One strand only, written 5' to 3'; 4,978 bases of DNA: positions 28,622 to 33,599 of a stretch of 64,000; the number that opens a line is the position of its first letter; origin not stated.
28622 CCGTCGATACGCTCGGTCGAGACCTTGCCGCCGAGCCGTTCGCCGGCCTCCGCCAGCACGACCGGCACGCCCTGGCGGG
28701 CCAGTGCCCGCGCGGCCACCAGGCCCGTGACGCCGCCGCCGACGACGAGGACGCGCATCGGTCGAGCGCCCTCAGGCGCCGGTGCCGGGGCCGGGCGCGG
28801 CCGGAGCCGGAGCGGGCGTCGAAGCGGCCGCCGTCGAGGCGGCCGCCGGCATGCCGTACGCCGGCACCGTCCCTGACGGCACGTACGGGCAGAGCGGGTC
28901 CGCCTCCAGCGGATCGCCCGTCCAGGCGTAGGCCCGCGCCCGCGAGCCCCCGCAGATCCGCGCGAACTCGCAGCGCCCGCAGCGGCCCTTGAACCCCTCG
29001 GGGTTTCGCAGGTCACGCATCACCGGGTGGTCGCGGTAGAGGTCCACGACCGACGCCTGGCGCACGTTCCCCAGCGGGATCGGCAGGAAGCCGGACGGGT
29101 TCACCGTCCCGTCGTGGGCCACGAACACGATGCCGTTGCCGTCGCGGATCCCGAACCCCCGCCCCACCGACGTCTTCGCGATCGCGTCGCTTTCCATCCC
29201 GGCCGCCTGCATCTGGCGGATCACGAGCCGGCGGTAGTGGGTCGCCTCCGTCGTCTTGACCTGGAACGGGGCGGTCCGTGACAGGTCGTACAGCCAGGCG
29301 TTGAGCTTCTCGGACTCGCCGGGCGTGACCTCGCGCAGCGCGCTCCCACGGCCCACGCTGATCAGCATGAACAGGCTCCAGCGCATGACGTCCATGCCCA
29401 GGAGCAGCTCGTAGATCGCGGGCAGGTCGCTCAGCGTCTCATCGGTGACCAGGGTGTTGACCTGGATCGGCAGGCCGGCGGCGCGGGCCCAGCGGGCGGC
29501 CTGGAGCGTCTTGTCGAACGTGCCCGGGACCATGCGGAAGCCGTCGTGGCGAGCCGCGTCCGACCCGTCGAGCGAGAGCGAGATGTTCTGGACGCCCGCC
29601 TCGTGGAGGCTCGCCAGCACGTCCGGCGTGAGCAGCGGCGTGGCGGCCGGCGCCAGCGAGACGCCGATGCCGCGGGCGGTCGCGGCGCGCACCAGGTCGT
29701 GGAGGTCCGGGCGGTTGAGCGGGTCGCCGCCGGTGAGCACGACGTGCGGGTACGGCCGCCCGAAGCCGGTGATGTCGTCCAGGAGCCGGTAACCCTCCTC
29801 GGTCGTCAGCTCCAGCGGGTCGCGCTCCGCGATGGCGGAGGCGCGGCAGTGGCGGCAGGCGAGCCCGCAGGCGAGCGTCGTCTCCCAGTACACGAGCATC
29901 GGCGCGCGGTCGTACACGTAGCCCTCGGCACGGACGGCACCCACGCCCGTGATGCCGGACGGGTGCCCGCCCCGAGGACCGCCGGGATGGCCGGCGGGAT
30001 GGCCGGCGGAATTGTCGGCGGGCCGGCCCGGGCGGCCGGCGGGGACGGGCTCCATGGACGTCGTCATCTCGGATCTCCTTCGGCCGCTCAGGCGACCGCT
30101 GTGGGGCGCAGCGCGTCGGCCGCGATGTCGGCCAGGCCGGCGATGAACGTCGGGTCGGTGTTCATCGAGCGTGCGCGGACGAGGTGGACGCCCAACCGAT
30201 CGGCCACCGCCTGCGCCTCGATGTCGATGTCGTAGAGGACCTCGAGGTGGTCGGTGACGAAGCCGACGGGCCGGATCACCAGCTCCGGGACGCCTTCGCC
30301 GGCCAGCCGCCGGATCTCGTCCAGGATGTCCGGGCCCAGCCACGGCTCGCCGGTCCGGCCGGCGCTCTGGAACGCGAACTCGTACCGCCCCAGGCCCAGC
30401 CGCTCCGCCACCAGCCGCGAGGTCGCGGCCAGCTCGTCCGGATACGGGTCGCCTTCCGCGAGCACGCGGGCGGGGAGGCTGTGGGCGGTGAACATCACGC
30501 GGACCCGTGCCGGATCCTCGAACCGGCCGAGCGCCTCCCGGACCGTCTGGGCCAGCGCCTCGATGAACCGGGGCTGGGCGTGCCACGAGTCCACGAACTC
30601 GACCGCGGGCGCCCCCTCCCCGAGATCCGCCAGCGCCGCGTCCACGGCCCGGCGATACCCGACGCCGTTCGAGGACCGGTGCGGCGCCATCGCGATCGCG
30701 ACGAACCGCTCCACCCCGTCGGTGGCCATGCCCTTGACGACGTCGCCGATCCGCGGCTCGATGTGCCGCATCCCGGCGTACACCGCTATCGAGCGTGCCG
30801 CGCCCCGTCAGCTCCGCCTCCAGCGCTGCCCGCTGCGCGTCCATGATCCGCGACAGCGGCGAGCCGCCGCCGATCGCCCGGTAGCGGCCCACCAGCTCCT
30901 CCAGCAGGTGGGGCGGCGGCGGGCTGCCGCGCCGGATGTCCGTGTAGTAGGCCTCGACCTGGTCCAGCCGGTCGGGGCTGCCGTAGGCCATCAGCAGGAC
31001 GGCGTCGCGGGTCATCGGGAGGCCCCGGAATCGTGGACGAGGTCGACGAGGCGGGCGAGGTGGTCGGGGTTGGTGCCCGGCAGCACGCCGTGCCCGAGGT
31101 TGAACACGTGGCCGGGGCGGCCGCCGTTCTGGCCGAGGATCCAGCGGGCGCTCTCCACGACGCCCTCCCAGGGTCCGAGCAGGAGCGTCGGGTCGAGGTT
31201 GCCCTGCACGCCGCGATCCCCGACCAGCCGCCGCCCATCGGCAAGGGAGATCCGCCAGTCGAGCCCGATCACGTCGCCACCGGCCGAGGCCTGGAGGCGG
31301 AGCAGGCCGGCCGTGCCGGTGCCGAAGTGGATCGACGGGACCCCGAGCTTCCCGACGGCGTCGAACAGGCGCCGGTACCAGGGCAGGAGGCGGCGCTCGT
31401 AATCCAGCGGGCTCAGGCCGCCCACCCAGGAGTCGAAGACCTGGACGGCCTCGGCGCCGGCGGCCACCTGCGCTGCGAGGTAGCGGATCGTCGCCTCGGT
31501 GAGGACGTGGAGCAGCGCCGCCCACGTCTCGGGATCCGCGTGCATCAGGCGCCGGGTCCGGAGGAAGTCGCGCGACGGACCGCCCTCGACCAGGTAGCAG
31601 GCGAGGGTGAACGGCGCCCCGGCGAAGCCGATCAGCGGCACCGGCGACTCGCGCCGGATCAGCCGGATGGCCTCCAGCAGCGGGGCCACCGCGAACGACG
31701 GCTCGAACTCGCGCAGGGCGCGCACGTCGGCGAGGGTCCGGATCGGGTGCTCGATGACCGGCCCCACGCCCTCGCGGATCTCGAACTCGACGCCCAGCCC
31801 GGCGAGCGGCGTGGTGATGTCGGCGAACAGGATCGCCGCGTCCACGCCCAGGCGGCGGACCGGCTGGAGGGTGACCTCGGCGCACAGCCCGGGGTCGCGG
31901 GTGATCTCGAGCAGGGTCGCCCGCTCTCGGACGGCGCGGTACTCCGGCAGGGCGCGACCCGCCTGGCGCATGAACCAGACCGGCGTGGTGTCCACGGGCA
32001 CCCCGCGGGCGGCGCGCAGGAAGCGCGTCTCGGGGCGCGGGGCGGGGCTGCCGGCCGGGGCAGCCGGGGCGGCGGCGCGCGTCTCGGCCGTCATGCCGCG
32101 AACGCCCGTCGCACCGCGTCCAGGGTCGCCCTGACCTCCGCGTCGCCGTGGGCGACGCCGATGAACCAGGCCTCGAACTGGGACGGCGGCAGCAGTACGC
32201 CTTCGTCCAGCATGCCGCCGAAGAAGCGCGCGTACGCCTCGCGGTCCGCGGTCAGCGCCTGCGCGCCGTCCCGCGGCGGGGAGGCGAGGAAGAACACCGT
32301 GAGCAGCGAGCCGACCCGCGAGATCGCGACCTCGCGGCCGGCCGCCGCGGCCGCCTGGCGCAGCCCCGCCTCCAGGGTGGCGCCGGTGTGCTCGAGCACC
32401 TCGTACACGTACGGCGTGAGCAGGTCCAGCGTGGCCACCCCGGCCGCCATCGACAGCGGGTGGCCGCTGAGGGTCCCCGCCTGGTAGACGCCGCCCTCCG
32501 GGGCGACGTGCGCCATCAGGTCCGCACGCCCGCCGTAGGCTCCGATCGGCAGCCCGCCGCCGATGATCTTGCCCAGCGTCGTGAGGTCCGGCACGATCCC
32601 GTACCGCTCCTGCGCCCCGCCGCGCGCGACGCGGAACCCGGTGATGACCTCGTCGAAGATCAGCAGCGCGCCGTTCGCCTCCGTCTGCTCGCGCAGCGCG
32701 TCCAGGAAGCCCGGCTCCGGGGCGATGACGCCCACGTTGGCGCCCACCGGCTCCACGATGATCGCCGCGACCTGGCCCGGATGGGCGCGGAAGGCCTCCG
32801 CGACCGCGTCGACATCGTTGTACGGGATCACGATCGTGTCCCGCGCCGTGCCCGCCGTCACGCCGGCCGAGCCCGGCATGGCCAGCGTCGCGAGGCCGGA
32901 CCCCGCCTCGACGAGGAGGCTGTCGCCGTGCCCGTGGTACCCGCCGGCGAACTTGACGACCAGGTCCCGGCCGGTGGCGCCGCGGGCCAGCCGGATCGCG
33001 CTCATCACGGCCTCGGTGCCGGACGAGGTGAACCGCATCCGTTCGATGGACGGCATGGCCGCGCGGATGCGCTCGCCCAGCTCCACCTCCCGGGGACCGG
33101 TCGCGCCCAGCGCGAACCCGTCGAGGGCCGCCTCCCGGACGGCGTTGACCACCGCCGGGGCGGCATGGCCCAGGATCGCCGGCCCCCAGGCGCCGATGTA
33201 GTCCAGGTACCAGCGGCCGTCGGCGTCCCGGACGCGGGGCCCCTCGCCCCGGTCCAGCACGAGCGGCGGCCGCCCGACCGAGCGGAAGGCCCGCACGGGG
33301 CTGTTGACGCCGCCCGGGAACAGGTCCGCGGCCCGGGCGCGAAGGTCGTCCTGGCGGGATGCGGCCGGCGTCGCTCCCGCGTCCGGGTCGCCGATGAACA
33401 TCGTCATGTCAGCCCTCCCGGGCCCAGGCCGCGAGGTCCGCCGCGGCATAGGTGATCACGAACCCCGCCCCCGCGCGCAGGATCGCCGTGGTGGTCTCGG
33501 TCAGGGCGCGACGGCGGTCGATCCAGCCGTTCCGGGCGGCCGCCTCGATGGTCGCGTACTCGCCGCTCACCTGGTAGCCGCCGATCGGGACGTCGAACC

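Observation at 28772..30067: AhbD-like radical SAM enzyme sits in the ChdC/HemQ slot of a coproporphyrin-dependent heme operon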

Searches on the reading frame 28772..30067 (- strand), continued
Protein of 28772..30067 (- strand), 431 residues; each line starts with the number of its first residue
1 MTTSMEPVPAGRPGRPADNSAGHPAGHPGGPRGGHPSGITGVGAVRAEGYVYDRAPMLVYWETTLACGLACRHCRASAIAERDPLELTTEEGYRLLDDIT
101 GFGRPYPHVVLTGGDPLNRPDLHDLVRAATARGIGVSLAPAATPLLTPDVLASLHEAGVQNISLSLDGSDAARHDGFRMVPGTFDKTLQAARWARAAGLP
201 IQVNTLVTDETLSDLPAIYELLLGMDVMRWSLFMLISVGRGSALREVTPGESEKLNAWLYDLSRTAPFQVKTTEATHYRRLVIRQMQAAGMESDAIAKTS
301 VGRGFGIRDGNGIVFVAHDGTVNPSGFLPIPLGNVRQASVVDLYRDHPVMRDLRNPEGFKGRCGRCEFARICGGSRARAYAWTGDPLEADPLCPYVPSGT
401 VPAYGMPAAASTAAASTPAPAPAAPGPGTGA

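Call 51: find_related_loci(query=A2, collection=genome_contigs, flank=10000)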
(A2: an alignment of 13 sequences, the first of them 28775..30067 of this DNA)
Query A2 (431 aa) in genome_contigs; peptide patterns used: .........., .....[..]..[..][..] (x = any residue, [..] = any of these).
600 stretches matched a pattern (row limit reached: there are more); 594 encode a relative of the query (tblastn E <= 1e-3); the best 80 are kept; 80 distinct loci.
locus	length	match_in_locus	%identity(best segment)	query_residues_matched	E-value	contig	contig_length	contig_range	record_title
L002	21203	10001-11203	79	1-412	0e+0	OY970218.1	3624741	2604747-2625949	MAG: uncultured Chloroflexia bacterium isolate MFD04716.bin.1.117 genome assembly, chromosome: 1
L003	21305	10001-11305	77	1-419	0e+0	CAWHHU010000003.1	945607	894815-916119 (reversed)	MAG: uncultured Chloroflexia bacterium isolate MFD01721.bin.1.363 genome assembly, contig: contig_31663, whole genome sh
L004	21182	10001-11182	78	1-406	0e+0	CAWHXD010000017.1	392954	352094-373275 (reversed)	MAG: uncultured Chloroflexia bacterium isolate MFD02416.bin.2.153 genome assembly, contig: contig_85624, whole genome sh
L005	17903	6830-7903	70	40-397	8e-173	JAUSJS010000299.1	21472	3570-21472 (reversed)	MAG: Candidatus Limnocylindrales bacterium isolate E14_metabat.bin.312 E14_k141_1099544, whole genome shotgun sequence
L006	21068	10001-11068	69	42-397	1e-165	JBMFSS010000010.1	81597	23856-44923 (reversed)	MAG: Candidatus Limnocylindrales bacterium isolate KM4345-31 NODE_61_length_81597_cov_8.741422, whole genome shotgun seq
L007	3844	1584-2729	65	42-422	4e-170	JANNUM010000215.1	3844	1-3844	MAG: Chloroflexota bacterium isolate SOY_30_metabat_212 SOY_30_k141_1361825, whole genome shotgun sequence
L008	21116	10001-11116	64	31-403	6e-153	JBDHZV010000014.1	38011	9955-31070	MAG: Candidatus Nanopelagicales bacterium isolate AS-MICRO-3CA.203 NODE_4031_length_38011_cov_19.719979, whole genome sh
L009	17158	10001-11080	62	41-397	1e-146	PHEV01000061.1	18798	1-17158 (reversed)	MAG: Actinobacteria bacterium HGW-Actinobacteria-5 08E140C01_scaffold_2031, whole genome shotgun sequence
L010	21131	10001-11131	60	27-402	3e-146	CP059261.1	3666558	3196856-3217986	MAG: Micropruina sp. isolate SSC1 chromosome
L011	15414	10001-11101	61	35-399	1e-144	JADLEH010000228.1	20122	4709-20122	MAG: Propionibacteriaceae bacterium isolate SJ317 c_000000546433, whole genome shotgun sequence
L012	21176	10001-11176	59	7-398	6e-144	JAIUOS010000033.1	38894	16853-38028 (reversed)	MAG: Actinomycetota bacterium isolate PROP2 3300009517-bin.5~Ga0102832_1000724, whole genome shotgun sequence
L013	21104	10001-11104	84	39-406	0e+0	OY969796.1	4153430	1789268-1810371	MAG: uncultured Chloroflexia bacterium isolate MFD01872.bin.1.103 genome assembly, chromosome: 1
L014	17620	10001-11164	53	52-431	2e-135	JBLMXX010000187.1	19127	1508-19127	MAG: Acidobacteriota bacterium isolate MAG244 PRJNA957066_bin26_renamed_186, whole genome shotgun sequence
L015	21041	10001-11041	58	52-397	1e-134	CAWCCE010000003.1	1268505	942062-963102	MAG: uncultured Acidobacteriota bacterium isolate MFD05512.bin.1.261 genome assembly, contig: contig_19554, whole genome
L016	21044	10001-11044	57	52-398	5e-134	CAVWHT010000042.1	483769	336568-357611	MAG: uncultured Acidobacteriota bacterium isolate MFD01299.bin.2.91 genome assembly, contig: contig_8511, whole genome s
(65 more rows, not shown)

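Call 76: predict_structure(alignment_id=A1)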
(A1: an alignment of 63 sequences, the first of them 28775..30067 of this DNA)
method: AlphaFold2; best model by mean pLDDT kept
length: 431 residues; sequences in the alignment: 63
mean_pLDDT: 86.4   pTM: 0.84
mean pLDDT of the five models: 86.4, 86.2, 85.7, 85.3, 85.3
residues with pLDDT >= 90: 317; 70-90: 36; 50-70: 21; < 50: 57
segments of 3 or more residues with pLDDT < 50: 1-31, 33-40, 410-423
pLDDT, mean of each block of 10 residues (from residue 1): 41 35 36 42 64 94 95 88 98 99 96 97 99 98 98 98 98 96 98 98 98 98 97 93 95 97 95 95 94 89 90 98 97 98 98 96 95 96 97 91 56 40 49 44
secondary structure, 60 per line:
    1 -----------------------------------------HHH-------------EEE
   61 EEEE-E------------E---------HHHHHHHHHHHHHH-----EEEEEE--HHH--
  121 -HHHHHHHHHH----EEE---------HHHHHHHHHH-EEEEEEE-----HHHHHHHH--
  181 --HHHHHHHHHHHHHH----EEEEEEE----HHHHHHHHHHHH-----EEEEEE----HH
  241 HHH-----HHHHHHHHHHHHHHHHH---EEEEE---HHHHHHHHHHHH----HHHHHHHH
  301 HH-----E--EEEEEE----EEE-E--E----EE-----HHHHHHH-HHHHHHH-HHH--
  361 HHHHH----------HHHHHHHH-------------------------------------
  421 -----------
elements in order: E58-64 H89-102 E108-113 H122-131 E136-138 H148-157 E159-165 H171-178 H183-196 E201-207 H212-223 E229-234 H239-243 H249-265 E269-273 H277-288 H293-302 E311-316 E321-323 H340-346 H348-354 H361-365 H376-383

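Call 79: fold_search(model_id=the predicted structure, library=pdb)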
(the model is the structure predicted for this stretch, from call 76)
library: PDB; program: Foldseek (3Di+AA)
matches with E <= 10: 1800; with E <= 0.001: 241
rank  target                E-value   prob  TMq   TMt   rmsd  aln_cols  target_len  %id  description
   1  6c8v                  9.8e-16  1.00  0.55  0.74   3.9       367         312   18  X-ray structure of PqqE from Methylobacterium extorquens (released 2018-02-14)
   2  6efn                  3.5e-15  1.00  0.55  0.62   3.8       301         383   18  Structure of a RiPP maturase, SkfB (released 2018-10-24)
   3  5v1s_A                2.7e-14  1.00  0.60  0.61   4.7       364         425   15  Crystal structure of Streptococcus suis SuiB bound to S-adenosylmethionine (released 2017-08-30)
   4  5v1t_A                2.8e-14  1.00  0.59  0.58   5.8       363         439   18  Crystal structure of Streptococcus suis SuiB bound to precursor peptide SuiA (released 2017-08-30)
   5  5v1q_B                4.2e-14  1.00  0.61  0.60   5.2       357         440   16  Crystal structure of Streptococcus suis SuiB (released 2017-08-30)
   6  5v1q_A                4.5e-14  1.00  0.61  0.61   4.5       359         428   18  Crystal structure of Streptococcus suis SuiB (released 2017-08-30)
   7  7vob                  1.7e-13  1.00  0.52  0.67   6.9       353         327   22  The crystal structure of a Radical SAM Enzyme BlsE involved in the Biosynthesis of Blasticidin S (released 2022-05-04)
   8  5v1s_B                7.3e-13  1.00  0.60  0.60   4.3       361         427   16  Crystal structure of Streptococcus suis SuiB bound to S-adenosylmethionine (released 2017-08-30)
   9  8hzv_B                1.8e-11  1.00  0.45  0.41   6.3       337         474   17  The crystal structure of a Radical SAM Enzyme DesII (released 2024-07-10)
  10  4k37_A                2.5e-11  1.00  0.59  0.69   4.9       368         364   18  Native anSMEcpe with bound AdoMet (released 2013-05-08)
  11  8hzv_C                4.0e-11  1.00  0.46  0.42   6.5       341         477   16  The crystal structure of a Radical SAM Enzyme DesII (released 2024-07-10)
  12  5why_A                6.0e-11  1.00  0.56  0.58   4.3       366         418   16  Structural Insights into Thioether Bond Formation in the Biosynthesis of Sactipeptides (released 2017-07-26)
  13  8hzv_A                1.0e-10  1.00  0.47  0.43   6.4       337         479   17  The crystal structure of a Radical SAM Enzyme DesII (released 2024-07-10)
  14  4k38_A                1.1e-10  1.00  0.59  0.67   4.9       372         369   17  Native anSMEcpe with bound AdoMet and Kp18Cys peptide (released 2013-05-08)
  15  8hzv_D                1.2e-10  1.00  0.45  0.42   8.8       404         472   15  The crystal structure of a Radical SAM Enzyme DesII (released 2024-07-10)
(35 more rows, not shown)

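Call 83: find_encoding_contigs(protein=P0160, flank=6000, max_places=4)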
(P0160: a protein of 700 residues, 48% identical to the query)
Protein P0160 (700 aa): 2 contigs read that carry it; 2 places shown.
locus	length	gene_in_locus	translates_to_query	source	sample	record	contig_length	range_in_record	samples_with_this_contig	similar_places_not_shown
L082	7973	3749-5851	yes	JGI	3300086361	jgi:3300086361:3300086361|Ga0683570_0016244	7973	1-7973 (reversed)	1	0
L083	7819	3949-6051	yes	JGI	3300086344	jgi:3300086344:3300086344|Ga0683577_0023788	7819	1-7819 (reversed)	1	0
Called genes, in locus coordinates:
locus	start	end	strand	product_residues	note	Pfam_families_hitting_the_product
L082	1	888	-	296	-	?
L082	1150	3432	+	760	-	PF00912:Transgly, PF00905:Transpeptidase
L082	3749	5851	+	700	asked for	PF04055:Radical_SAM, PF00762:Ferrochelatase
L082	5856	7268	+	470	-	PF01266:DAO, PF01593:Amino_oxidase, PF07992:Pyr_redox_2 (faint), PF13450:NAD_binding_8, PF13454:NAD_binding_9 (faint)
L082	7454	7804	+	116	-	PF00507:Oxidored_q4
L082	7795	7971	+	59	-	?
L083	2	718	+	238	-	?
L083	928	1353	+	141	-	-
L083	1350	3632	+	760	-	PF00912:Transgly, PF00905:Transpeptidase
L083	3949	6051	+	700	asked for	PF04055:Radical_SAM, PF00762:Ferrochelatase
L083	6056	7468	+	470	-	PF01266:DAO, PF01593:Amino_oxidase, PF07992:Pyr_redox_2 (faint), PF13450:NAD_binding_8, PF13454:NAD_binding_9 (faint)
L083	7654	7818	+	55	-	?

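Call 84: find_encoding_contigs(protein=P0225, flank=6000, max_places=4)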
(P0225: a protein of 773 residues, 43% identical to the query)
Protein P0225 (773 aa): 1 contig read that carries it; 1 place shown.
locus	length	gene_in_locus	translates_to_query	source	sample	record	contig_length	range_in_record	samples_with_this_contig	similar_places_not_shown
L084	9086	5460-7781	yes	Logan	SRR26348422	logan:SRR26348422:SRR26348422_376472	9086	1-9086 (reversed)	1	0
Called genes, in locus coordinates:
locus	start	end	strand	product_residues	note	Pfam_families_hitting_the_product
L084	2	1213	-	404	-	?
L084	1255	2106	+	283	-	-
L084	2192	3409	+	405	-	-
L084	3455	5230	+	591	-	-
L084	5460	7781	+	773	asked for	PF04055:Radical_SAM, PF01593:Amino_oxidase, PF13450:NAD_binding_8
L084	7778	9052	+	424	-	-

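Call 85: find_encoding_contigs(protein=P0125, flank=6000, max_places=4)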
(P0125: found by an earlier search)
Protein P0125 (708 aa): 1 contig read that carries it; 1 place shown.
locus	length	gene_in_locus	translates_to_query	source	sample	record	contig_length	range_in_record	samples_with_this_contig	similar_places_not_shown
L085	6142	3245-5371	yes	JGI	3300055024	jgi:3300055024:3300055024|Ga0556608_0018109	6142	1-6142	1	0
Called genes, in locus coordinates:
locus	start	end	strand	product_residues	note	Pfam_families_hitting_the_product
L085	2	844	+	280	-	?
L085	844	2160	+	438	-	PF00202:Aminotran_3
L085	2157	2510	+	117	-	PF01208:URO-D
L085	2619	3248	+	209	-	PF01208:URO-D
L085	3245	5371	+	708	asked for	PF00762:Ferrochelatase, PF04055:Radical_SAM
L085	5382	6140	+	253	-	?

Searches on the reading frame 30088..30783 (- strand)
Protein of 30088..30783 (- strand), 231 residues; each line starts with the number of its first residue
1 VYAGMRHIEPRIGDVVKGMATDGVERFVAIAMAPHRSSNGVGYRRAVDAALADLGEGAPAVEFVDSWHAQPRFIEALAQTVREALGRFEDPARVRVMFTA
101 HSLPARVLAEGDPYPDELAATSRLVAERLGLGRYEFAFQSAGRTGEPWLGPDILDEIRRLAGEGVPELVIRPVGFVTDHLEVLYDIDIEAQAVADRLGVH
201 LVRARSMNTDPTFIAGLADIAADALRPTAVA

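Call 10: search_protein_families(library=pfam, proteins=[window:30088-30783:-], max_evalue=0.001)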
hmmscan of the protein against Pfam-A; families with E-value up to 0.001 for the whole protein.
window:30088-30783:- (231 aa): 1 family
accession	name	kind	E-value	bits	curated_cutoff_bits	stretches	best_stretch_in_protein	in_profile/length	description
PF00762.24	Ferrochelatase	-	2.2e-63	214.6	27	1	1-223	91-315/317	Ferrochelatase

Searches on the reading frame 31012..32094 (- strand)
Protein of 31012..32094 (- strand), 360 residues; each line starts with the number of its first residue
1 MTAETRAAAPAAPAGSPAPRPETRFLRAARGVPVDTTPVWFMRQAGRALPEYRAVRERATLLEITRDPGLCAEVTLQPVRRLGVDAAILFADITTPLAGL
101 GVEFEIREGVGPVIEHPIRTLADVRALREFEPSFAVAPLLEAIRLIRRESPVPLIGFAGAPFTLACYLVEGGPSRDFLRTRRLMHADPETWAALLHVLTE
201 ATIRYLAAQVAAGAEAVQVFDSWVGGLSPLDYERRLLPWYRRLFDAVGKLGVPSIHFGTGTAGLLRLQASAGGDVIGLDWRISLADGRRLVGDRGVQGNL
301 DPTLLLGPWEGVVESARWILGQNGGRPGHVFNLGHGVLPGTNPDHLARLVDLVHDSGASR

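Call 10: search_protein_families(library=pfam, proteins=[window:31012-32094:-], max_evalue=0.001)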
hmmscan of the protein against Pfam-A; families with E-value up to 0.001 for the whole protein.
window:31012-32094:- (360 aa): 1 family
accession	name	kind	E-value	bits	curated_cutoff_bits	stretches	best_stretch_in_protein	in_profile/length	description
PF01208.23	URO-D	-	2.1e-121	405.6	23.9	1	21-355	2-345/346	Uroporphyrinogen decarboxylase (URO-D)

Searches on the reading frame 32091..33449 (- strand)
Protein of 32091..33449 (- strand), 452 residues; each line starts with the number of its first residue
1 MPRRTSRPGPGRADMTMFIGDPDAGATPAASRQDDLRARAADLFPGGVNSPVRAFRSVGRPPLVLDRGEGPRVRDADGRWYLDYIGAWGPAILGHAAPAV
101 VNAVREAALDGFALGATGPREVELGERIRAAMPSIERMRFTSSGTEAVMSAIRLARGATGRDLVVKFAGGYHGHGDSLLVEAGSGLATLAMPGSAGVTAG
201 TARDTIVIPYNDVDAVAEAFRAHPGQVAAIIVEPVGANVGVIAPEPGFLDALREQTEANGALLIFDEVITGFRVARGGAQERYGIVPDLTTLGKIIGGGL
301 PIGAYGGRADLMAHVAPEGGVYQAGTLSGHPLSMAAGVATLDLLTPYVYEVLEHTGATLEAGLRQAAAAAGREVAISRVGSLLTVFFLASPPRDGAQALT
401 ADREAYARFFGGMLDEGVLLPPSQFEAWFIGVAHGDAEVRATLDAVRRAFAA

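Call 10: search_protein_families(library=pfam, proteins=[window:32091-33449:-], max_evalue=0.001)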
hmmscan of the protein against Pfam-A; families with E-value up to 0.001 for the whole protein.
window:32091-33449:- (452 aa): 1 family
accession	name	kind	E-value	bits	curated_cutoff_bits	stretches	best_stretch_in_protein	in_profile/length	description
PF00202.27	Aminotran_3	-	1.1e-63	215.8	30.5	1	60-418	8-369/403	Aminotransferase class-III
